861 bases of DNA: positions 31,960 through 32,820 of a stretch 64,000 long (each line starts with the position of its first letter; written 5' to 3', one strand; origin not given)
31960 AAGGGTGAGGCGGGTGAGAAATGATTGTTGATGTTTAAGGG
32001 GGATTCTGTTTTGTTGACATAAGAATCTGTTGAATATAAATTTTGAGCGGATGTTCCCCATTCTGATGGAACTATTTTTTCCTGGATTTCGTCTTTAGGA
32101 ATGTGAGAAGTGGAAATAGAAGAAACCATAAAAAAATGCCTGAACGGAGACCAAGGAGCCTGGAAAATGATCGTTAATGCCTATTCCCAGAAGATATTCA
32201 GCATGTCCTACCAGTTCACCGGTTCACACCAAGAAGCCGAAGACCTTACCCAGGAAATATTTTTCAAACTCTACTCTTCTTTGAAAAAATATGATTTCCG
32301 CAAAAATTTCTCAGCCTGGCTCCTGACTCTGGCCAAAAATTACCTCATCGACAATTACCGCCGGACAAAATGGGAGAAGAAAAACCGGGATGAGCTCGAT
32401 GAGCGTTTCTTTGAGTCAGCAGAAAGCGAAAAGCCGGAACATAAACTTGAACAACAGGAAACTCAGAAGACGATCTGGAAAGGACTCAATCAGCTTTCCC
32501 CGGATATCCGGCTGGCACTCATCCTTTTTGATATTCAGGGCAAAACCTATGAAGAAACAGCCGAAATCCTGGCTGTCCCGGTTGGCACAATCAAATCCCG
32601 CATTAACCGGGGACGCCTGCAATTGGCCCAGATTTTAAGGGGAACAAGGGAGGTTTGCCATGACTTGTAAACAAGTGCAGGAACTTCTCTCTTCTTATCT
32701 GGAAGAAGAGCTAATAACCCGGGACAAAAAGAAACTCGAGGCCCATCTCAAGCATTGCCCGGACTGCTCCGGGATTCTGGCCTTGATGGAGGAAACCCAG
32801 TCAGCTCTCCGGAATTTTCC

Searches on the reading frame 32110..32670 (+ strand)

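Call 27: search_protein_families(library=ncbifam, proteins=[window:32110-32670:+], max_evalue=1e-8)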
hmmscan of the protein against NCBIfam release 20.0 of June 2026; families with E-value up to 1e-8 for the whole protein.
window:32110-32670:+ (186 aa): 75 families (the best 25 are shown)
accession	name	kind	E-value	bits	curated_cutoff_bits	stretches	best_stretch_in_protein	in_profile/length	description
NF007223.0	PRK09641.1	equivalog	2.2e-36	125.5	209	1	4-177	6-185/187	RNA polymerase sigma factor SigW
NF007229.0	PRK09647.1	equivalog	5.2e-34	117.5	265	1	15-178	43-204/220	RNA polymerase sigma factor SigE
NF009171.0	PRK12518.1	equivalog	2.3e-33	115.6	208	1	5-177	16-185/191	RNA polymerase sigma factor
TIGR02948.1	SigW_bacill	equivalog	7.6e-32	110.9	243.1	1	4-177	6-185/187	RNA polymerase sigma factor SigW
TIGR02937.1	sigma70-ECF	superfamily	1.3e-30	106.2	42.9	1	17-175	2-164/165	sigma-70 family RNA polymerase sigma factor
NF007216.0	PRK09638.1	equivalog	1.4e-28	99.9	194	1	4-173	6-171/180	RNA polymerase sigma factor SigY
NF058625.1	sigma_PG0214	equivalog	3.5e-28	98.4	130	1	17-177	5-162/170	GFO_1088 family ECF-type sigma factor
NF009195.0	PRK12543.1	subfamily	4.1e-28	98.2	197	1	3-170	7-172/192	RNA polymerase sigma factor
TIGR02939.1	RpoE_Sigma70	equivalog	6.2e-28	98.1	236.15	1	6-177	10-187/190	RNA polymerase sigma factor RpoE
TIGR02985.1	Sig70_bacteroi1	subfamily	7.3e-28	97.8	126.4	1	17-174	2-160/162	RNA polymerase sigma-70 factor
NF009174.0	PRK12522.1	equivalog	7.6e-28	97.7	217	1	19-178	6-169/175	RNA polymerase sigma factor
TIGR02950.1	SigM_subfam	subfamily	9.6e-28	97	147.95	1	21-176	5-158/159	RNA polymerase sigma factor, SigM family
NF009166.1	PRK12513.1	equivalog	1.2e-27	96.9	206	1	10-166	16-176/193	RNA polymerase sigma factor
NF007225.0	PRK09643.1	equivalog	5.2e-26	91.6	190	1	7-181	18-187/204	RNA polymerase sigma factor SigM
NF009172.0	PRK12519.1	subfamily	2.5e-25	89.2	222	1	9-179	22-192/194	RNA polymerase sigma factor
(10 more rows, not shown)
